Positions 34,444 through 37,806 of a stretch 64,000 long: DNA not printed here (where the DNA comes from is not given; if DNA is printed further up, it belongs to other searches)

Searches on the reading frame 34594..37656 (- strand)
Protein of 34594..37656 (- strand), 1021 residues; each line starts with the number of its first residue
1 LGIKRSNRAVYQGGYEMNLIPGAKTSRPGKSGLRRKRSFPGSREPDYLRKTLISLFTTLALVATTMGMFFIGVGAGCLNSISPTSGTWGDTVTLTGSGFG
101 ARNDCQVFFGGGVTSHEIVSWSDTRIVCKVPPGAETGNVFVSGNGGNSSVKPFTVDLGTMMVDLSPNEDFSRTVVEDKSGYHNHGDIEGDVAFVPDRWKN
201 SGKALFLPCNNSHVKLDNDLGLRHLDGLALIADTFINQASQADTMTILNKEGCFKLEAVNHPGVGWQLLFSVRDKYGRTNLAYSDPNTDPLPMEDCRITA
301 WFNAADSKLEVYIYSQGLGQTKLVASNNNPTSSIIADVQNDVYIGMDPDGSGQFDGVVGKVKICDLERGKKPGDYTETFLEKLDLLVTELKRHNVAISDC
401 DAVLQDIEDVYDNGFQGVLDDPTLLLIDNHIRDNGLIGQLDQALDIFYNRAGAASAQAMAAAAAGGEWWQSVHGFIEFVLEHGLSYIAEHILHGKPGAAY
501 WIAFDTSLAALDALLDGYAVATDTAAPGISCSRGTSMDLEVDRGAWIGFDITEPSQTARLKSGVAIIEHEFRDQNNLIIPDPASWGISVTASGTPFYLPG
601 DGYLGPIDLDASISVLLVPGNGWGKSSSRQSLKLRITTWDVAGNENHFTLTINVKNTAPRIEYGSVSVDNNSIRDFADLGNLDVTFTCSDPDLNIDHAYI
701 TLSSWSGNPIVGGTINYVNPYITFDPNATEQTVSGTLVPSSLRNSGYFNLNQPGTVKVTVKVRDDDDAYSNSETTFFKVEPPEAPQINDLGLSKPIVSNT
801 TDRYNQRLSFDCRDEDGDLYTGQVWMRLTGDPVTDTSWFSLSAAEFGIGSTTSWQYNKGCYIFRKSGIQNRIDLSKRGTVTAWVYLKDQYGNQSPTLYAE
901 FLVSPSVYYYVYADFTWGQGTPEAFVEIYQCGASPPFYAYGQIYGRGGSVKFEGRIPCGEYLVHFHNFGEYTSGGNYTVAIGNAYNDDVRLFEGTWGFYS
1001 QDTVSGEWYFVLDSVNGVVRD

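Call 79: search_protein_families(library=pfam, proteins=[window:34594-37656:-], max_evalue=0.001)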
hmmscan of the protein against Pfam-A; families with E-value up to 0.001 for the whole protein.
window:34594-37656:- (1021 aa): 1 family
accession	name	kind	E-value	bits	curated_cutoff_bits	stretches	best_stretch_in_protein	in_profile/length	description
PF01833.30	TIG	-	2.5e-11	43.9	20.9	1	78-154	3-83/84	IPT/TIG domain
